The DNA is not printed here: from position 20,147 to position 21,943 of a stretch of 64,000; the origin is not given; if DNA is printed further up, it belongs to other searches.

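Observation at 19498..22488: Surface lipoprotein with discoidin and amidotransferase/C26-like domains sandwiched between thyX and dcd: possible host folate or glutamine scavenging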

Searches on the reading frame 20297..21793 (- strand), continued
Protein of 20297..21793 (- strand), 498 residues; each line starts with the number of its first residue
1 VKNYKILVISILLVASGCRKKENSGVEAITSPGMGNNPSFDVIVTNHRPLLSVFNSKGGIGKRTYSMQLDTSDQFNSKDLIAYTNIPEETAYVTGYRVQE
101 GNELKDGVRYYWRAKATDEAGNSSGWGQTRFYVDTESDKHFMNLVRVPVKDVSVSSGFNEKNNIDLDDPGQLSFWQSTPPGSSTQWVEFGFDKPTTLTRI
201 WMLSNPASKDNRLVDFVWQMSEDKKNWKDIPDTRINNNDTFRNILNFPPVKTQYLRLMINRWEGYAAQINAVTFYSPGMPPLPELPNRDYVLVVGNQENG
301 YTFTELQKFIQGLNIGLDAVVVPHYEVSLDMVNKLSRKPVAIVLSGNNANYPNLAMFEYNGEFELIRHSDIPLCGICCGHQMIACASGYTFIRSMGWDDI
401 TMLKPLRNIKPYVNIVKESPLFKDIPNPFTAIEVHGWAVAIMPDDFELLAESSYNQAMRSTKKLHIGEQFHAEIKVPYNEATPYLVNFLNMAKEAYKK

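Call 19: find_related_loci(query=A1, collection=genome_contigs, flank=10000)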
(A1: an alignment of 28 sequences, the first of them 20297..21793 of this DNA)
Query A1 (498 aa) in genome_contigs; peptide patterns used: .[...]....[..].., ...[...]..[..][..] (x = any residue, [..] = any of these).
599 stretches matched a pattern (row limit reached: there are more); 421 encode a relative of the query (tblastn E <= 1e-3); the best 80 are kept; 80 distinct loci.
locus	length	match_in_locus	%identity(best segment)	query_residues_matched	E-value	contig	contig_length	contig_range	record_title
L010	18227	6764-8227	57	7-492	0e+0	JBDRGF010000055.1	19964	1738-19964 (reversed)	MAG: Pseudomonadota bacterium isolate MEGAHIT-group-1.414 k141_13397177, whole genome shotgun sequence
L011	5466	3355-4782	58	28-498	0e+0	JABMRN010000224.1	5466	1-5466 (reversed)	MAG: Candidatus Omnitrophota bacterium isolate bin.93 k141_4646775, whole genome shotgun sequence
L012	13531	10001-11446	58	7-494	0e+0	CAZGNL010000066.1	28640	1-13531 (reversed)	MAG TPA_asm: uncultured Syntrophaceae bacterium isolate binchicken_co349_125 genome assembly, contig: NODE_293_length_28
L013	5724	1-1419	59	31-497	0e+0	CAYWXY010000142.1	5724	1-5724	MAG TPA_asm: uncultured Pseudomonadota bacterium isolate SRP077602_co8_242 genome assembly, contig: NODE_18772_length_57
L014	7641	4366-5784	58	16-494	0e+0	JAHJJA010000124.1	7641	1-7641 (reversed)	MAG: Candidatus Omnitrophota bacterium isolate Modern_marine_rock_biofilm.mb.15 Modern_marine_rock.mb.15_k141_691528, wh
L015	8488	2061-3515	55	10-498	0e+0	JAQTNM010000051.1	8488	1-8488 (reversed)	MAG: Candidatus Omnitrophota bacterium isolate STA_64 NODE_17877_length_8488_cov_2.454491_Sandtown_A, whole genome shotg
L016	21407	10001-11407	57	26-494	0e+0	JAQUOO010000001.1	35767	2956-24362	MAG: Candidatus Omnitrophota bacterium isolate STD1_202 NODE_2327_length_35767_cov_4.470090_Sandtown_D1, whole genome sh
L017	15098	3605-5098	55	1-494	0e+0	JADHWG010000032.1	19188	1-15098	MAG: Candidatus Omnitrophota bacterium isolate BS750m-G21 BS-750m-C4385, whole genome shotgun sequence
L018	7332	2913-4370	55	4-494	0e+0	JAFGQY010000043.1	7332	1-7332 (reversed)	MAG: Parachlamydiales bacterium isolate Zod_Metabat.799 k87_4553055, whole genome shotgun sequence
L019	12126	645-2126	56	1-492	0e+0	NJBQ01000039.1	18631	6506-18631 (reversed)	MAG: Candidatus Aerophobetes bacterium Ae_b3a 2284, whole genome shotgun sequence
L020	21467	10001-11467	55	12-497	0e+0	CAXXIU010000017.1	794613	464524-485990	MAG: Desulfomonilaceae bacterium isolate 24c7a18b-b8c2-4fbd-b8d1-4b4dc3bc9637 genome assembly, contig: contig_17, whole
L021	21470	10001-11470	53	1-491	0e+0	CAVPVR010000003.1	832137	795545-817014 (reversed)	MAG: uncultured delta proteobacterium isolate MFD09964.bin.1.66 genome assembly, contig: contig_14691, whole genome shot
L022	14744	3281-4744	54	9-498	3e-177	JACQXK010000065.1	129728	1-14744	MAG: Candidatus Omnitrophota bacterium isolate NC_groundwater_1513_Pr4_B-0.1um_40_4 SR1-18-B1_scaffold_285306, whole gen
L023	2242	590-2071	54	1-492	0e+0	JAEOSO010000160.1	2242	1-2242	MAG: Candidatus Borrarchaeota archaeon isolate Yap75.bin3.45 contig-145_113727, whole genome shotgun sequence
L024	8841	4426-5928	51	5-494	3e-176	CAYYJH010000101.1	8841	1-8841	MAG TPA_asm: uncultured Ignavibacteriaceae bacterium isolate binchicken_co275_506 genome assembly, contig: NODE_13077_le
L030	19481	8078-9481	53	21-492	5e-170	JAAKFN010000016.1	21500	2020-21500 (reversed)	MAG: Candidatus Anoxychlamydiales bacterium isolate K940_chlam_5 K940chlam5_16, whole genome shotgun sequence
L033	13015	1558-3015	49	2-492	4e-167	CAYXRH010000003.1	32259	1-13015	MAG TPA_asm: uncultured Thermodesulfobacteriota bacterium isolate binchicken_co178_236 genome assembly, contig: NODE_203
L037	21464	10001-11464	49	1-492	6e-162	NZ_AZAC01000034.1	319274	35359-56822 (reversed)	Dethiosulfatarculus sandiegensis strain SPR contig_4, whole genome shotgun sequence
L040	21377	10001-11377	54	32-492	2e-160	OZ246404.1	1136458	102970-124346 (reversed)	MAG: uncultured Candidatus Saccharibacteria bacterium isolate SRP220891_co2_302 genome assembly, chromosome: 1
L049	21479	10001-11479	47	6-494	1e-150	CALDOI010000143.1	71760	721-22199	MAG TPA_asm: uncultured Bacteroidetes bacterium isolate ERR2206790_bin.0_CONCOCT_v1.1_MAG genome assembly, contig: ERZ89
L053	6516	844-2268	47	26-492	1e-139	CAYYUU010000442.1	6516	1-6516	MAG TPA_asm: uncultured Alcaligenaceae bacterium isolate SRP128890_co1_186 genome assembly, contig: NODE_16128_length_65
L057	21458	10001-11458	42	5-494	4e-131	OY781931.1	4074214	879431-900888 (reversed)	MAG: Maridesulfovibrio sp. isolate 42758462-51a7-43a4-8c96-062141770230 genome assembly, chromosome: 1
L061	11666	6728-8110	48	32-493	6e-141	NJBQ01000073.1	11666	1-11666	MAG: Candidatus Aerophobetes bacterium Ae_b3a 5090, whole genome shotgun sequence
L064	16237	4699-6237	41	6-494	6e-121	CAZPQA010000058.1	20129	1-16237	MAG TPA_asm: uncultured Desulfobacteraceae bacterium isolate SRP167671_co4_58 genome assembly, contig: NODE_1632_length_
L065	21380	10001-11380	40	29-492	9e-116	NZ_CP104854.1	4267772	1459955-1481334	Maridesulfovibrio sp. FT414 chromosome, complete genome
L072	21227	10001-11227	45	1-494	3e-79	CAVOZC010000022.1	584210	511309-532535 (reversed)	MAG: uncultured Planctomycetaceae bacterium isolate MFD09779.bin.2.186 genome assembly, contig: contig_7624, whole genom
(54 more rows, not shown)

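Call 22: predict_structure(alignment_id=A1)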
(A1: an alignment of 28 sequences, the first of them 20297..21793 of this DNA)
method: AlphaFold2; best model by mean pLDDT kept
length: 498 residues; sequences in the alignment: 28
mean_pLDDT: 87.2   pTM: 0.85
mean pLDDT of the five models: 87.2, 84.4, 82.3, 81.3, 80.7
residues with pLDDT >= 90: 312; 70-90: 125; 50-70: 41; < 50: 20
segments of 3 or more residues with pLDDT < 50: 18-23, 398-408
pLDDT, mean of each block of 10 residues (from residue 1): 73 61 68 88 90 93 97 96 95 92 96 97 96 90 92 89 63 80 92 96 72 94 97 93 92 98 90 92 94 73 78 92 91 96 78 78 94 93 87 67 46 92 96 80 93 91 94 87 96 94
secondary structure, 60 per line:
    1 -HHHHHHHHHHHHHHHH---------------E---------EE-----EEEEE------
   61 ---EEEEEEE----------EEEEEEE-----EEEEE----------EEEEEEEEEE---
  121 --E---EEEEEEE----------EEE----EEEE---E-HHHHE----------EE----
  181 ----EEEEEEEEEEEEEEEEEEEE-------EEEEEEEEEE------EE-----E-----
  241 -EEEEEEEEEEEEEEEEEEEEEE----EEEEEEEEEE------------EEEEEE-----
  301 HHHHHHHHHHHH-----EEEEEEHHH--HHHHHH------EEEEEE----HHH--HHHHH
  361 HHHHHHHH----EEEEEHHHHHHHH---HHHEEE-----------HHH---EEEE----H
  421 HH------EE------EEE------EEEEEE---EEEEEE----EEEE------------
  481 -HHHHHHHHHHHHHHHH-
elements in order: H2-17 E50-54 E64-70 E81-87 E93-97 E108-117 E127-133 E144-146 E151-154 H160-163 E185-204 E212-221 E242-263 E268-277 E290-295 H301-312 E318-323 H329-334 E341-346 H356-368 E373-377 H378-385 E392-394 E412-415 E437-439 E446-451 E455-460 E465-468 H482-497

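Call 24: search_solved_structures(query=A1, max_evalue=0.001, show_alignments=2)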
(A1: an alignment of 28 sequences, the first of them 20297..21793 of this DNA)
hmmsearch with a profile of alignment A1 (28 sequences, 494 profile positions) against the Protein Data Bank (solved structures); distinct sequences matched with E-value up to 0.001: 50.
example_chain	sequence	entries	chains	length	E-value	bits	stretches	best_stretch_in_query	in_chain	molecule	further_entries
7yc6_A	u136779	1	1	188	4.8e-22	81.3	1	362-488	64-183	GMP synthase [glutamine-hydrolyzing] subunit A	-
2lxn_A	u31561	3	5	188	2.1e-21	79.3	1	362-488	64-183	GMP synthase [glutamine-hydrolyzing] subunit A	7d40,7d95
7d96_A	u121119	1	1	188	4.6e-21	78.1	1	362-488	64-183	GMP synthase [glutamine-hydrolyzing] subunit A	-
7d97_A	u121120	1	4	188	6.5e-21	77.6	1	362-488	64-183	GMP synthase [glutamine-hydrolyzing] subunit A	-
8gr1_A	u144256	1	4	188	6e-20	74.4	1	362-488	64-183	GMP synthase [glutamine-hydrolyzing] subunit A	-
8gr3_A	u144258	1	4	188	1.2e-19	73.5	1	362-488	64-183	GMP synthase [glutamine-hydrolyzing] subunit A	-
2d7j_A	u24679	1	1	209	5.6e-17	64.6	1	335-488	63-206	GMP synthase [glutamine-hydrolyzing] subunit A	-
1wl8_A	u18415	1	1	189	2.3e-16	62.6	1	336-488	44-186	GMP synthase [glutamine-hydrolyzing] subunit A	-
2a9v_A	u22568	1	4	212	4.3e-14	55.1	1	363-488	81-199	GMP synthase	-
6qur_A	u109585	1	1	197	1.2e-11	47.1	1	361-486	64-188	Glutaminase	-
8hx6_A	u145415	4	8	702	3.5e-11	45.5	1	363-492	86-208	4-amino-4-deoxychorismate synthase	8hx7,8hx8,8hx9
2vpi_A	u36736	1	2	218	3.7e-11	45.5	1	367-485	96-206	GMP SYNTHASE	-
2vxo_A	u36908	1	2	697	4.1e-10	42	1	367-485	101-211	GMP SYNTHASE [GLUTAMINE-HYDROLYZING]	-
8rp1_AAA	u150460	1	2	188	7.6e-10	41.1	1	361-486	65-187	Aminodeoxychorismate synthase component 2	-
8rp0_AAA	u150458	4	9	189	7.8e-10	41.1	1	361-486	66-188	Aminodeoxychorismate synthase component 2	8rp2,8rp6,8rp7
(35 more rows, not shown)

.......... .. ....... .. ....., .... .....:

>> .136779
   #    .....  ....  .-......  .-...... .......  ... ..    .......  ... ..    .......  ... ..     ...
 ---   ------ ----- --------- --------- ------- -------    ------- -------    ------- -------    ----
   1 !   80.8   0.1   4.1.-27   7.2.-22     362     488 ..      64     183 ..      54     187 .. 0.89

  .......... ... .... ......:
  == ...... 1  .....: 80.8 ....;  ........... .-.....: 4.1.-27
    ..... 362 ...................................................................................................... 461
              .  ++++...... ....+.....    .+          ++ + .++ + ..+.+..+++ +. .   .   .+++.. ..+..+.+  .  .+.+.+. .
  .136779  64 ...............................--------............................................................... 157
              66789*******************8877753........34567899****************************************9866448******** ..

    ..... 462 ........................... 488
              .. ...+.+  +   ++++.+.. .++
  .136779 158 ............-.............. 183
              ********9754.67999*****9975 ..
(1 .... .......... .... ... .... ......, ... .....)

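Call 25: fold_search(model_id=the predicted structure, library=pdb)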
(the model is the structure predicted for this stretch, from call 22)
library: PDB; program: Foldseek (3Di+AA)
matches with E <= 10: 1745; with E <= 0.001: 440
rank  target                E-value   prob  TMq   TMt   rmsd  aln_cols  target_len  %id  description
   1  7d97_B                2.4e-11  1.00  0.32  0.79   3.4       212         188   24  Crystal structure of N109P mutant of GATase subunit of Methanocaldococcus jannaschii GMP synthetase (released 2021-08-04)
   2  7d97_A                3.2e-11  1.00  0.32  0.82   3.3       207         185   24  Crystal structure of N109P mutant of GATase subunit of Methanocaldococcus jannaschii GMP synthetase (released 2021-08-04)
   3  2a9v_A                3.2e-11  1.00  0.34  0.81   3.4       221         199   22  Crystal structure of a putative gmp synthase subunit a protein (ta0944m) from thermoplasma acidophilum at 2.45 A resol (released 2005-08-02)
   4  7yc6                  5.1e-11  1.00  0.31  0.80   3.3       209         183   24  Crystal structure of D110P mutant of GATase subunit of Methanocaldococcus jannaschii GMP synthetase (released 2023-06-14)
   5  8gr3_A                5.7e-11  1.00  0.33  0.83   2.8       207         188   24  Crystal structure of K151L/Y158F mutant of GATase subunit of Methanocaldococcus jannaschii GMP synthetase (released 2023-07-12)
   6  8gr1_A                6.4e-11  1.00  0.33  0.83   2.8       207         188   24  Crystal structure of D110V/K151L mutant of GATase subunit of Methanocaldococcus jannaschii GMP synthetase (released 2023-07-12)
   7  7d96                  9.0e-11  1.00  0.32  0.82   3.1       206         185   23  Crystal structure of D110G mutant of GATase subunit of Methanocaldococcus jannaschii GMP synthetase (released 2021-08-04)
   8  2a9v_B                9.6e-11  1.00  0.34  0.82   2.8       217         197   21  Crystal structure of a putative gmp synthase subunit a protein (ta0944m) from thermoplasma acidophilum at 2.45 A resol (released 2005-08-02)
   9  7d95_A                1.2e-10  1.00  0.32  0.79   3.0       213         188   24  Crystal structure of acivicin-bound GATase subunit of Methanocaldococcus jannaschii GMP synthetase (released 2021-08-04)
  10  2bzd_C                1.3e-10  1.00  0.20  0.17  10.9       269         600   16  Galactose recognition by the carbohydrate-binding module of a bacterial sialidase. (released 2005-08-19)
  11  2a9v_C                1.7e-10  1.00  0.34  0.81   2.9       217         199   22  Crystal structure of a putative gmp synthase subunit a protein (ta0944m) from thermoplasma acidophilum at 2.45 A resol (released 2005-08-02)
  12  2a9v_D                1.8e-10  1.00  0.34  0.79   3.5       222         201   22  Crystal structure of a putative gmp synthase subunit a protein (ta0944m) from thermoplasma acidophilum at 2.45 A resol (released 2005-08-02)
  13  1wcq_A                1.8e-10  1.00  0.21  0.19  10.2       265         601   16  Mutagenesis of the Nucleophilic Tyrosine in a Bacterial Sialidase to Phenylalanine. (released 2005-10-12)
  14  1eut                  2.0e-10  1.00  0.20  0.17  10.3       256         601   15  SIALIDASE, LARGE 68KD FORM, COMPLEXED WITH GALACTOSE (released 1997-01-11)
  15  1wcq_C                2.2e-10  1.00  0.21  0.17  11.0       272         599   14  Mutagenesis of the Nucleophilic Tyrosine in a Bacterial Sialidase to Phenylalanine. (released 2005-10-12)
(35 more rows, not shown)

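Call 32: search_protein_families(library=pfam, proteins=[L012:11558-12811:+, L020:11480-12754:+, L021:11535-12830:+, L033:26-1465:+, L037:11637-14069:+, L057:7679-9907:+, L061:8563-9939:+, L064:3469-4608:+, L072:7781-9448:+, L053:2437-6138:+], max_evalue=0.00001)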
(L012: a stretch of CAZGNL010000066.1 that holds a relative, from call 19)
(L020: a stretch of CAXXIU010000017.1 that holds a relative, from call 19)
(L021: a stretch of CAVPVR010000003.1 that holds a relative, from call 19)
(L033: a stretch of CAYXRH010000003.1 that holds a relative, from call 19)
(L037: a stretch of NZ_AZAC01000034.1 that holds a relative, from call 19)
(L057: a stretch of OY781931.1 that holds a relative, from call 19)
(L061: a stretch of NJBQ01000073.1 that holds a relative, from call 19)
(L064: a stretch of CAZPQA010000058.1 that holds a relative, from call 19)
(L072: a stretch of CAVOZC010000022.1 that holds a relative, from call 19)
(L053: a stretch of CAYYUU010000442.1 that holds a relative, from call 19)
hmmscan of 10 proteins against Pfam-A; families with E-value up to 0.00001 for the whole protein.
L012:11558-12811:+ (417 aa): 1 family
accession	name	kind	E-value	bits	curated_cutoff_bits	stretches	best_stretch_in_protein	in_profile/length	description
PF07690.21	MFS_1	-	1.8e-35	122.9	33.4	2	17-353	5-322/347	Major Facilitator Superfamily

L020:11480-12754:+ (424 aa): 1 family
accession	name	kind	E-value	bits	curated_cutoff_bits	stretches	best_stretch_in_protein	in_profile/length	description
PF07690.21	MFS_1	-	3.1e-38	132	33.4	2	28-338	9-302/347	Major Facilitator Superfamily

L021:11535-12830:+ (431 aa): 1 family
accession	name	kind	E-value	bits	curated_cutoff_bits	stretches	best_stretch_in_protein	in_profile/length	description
PF07690.21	MFS_1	-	8.7e-41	140.4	33.4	1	22-368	4-346/347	Major Facilitator Superfamily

L033:26-1465:+ (479 aa): 2 families
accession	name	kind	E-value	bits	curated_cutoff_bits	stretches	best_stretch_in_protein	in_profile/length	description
PF20256.3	MoCoBD_2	-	5.8e-67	226.6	27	1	140-410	16-283/283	Molybdopterin cofactor-binding domain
PF02738.23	MoCoBD_1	-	8.4e-24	84.4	27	1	2-104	141-244/244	Molybdopterin cofactor-binding domain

L037:11637-14069:+ (810 aa): 3 families
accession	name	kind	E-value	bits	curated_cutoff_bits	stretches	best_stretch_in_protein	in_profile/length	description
PF03600.22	CitMHS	-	9.7e-69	232.5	31.9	1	210-757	2-336/336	Citrate transporter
PF00939.25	Na_sulph_symp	-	9.7e-14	51.7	27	1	620-808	274-465/472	Sodium:sulfate symporter transmembrane region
PF02080.26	TrkA_C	-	5.6e-11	42.6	27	1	521-590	2-70/71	TrkA-C domain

L057:7679-9907:+ (742 aa): 6 families
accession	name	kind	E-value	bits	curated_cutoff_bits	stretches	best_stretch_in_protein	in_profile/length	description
PF09382.16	RQC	-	2.4e-33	114.8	23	1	399-507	1-109/114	RQC domain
PF00270.35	DEAD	-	2.5e-22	79.8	26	1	20-176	3-161/167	DEAD/DEAH box helicase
PF00271.37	Helicase_C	-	4.7e-19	69.1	23.5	1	218-323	6-110/110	Helicase conserved C-terminal domain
PF00570.28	HRDC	-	5.5e-18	65.1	23.8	1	540-603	4-67/68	HRDC domain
PF16124.10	RecQ_Zn_bind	-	1.7e-17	64.3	25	1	335-397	2-66/66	RecQ zinc-binding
PF14493.12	HTH_40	-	1.7e-17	63.9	27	1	643-735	1-89/89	Helix-turn-helix domain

L061:8563-9939:+ (458 aa): 4 families
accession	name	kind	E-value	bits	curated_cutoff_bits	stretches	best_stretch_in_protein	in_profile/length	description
PF03008.20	DUF234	-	1.2e-29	103.1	22.5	1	315-405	1-91/100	Archaea bacterial proteins of unknown function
PF01637.24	ATPase_2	-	2.5e-29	103.2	33.2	1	2-204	1-224/225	ATPase domain predominantly from Archaea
PF13173.12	AAA_14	-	3.6e-09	37.2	27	1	21-174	2-126/129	AAA domain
PF13401.12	AAA_22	-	1.3e-06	29.2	27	1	20-143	4-124/130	AAA domain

L064:3469-4608:+ (379 aa): 1 family
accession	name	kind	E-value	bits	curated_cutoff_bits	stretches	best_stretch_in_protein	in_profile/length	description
PF01699.29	Na_Ca_ex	-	3.2e-24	86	24.9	2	48-200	4-150/151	Sodium/calcium exchanger protein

L072:7781-9448:+ (555 aa): 2 families
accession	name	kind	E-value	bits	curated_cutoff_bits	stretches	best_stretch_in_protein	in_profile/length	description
PF19577.5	DcaP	-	2e-09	37.5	27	0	184-328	65-211/410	DcaP outer membrane protein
PF02530.20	Porin_2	-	1.6e-06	28.2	22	1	179-293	25-135/357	Porin subfamily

L053:2437-6138:+ (1233 aa): 54 families (the best 25 are shown)
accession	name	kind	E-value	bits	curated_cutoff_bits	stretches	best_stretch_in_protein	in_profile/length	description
PF25174.1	Beta-prop_THOC3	-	8.1e-100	333.7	305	3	921-1214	1-270/272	THOC3 beta-propeller domain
PF00400.38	WD40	-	5.2e-90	292.6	27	4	1150-1185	4-39/39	WD domain, G-beta repeat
PF25173.1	Beta-prop_WDR3_1st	-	4.5e-83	277.9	154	4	1093-1226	10-141/184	WDR3 first beta-propeller domain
PF24814.1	WD40_Prp19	-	4.3e-74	249.5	320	4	1091-1226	112-246/281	Prp19 WD40 domain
PF23414.1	Beta-prop_EML_2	-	5.8e-70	236.1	90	6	604-758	1-146/266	Echinoderm microtubule-associated protein second beta-propeller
PF24807.1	WD40_CDC20-Fz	-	4.4e-65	220.3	200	3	835-1081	53-284/292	CDC20/Fizzy WD40 domain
PF24817.1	WD40_WDHD1_1st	-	2.4e-61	207.9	109.9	4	915-1077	121-280/291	WDHD1 first WD40 domain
PF25168.1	Beta-prop_WDR36-Utp21_2nd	-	9e-59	199.9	84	2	1093-1219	180-302/335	WDR36/Utp21 second beta-propeller domain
PF25175.1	Beta-prop_WDR5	-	3.2e-56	191.2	250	4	738-953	12-210/296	WDR5 beta-propeller domain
PF25172.1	Beta-prop_WDR3_2nd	-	5.8e-56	190.3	140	5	681-894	71-278/293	WDR3 second beta-propeller domain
PF23393.2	Beta-prop_WDR90_POC16_2nd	-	6.6e-45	154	60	1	933-1027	5-95/291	WDR90/POC16, second beta-propeller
PF24796.1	WDR55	-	4.9e-44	151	200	3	901-1187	29-294/296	WDR55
PF24105.1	Beta-prop_CAF1B_HIR1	-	5.4e-44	151.1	80.5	2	1105-1227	63-201/383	CAF1B/HIR1 beta-propeller domain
PF00069.31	Pkinase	-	9.6e-43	146.9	31.7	1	207-444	12-253/263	Protein kinase domain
PF25391.1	WD40_Gbeta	-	4e-40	138.3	150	2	763-955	74-258/340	G protein beta WD-40 repeat protein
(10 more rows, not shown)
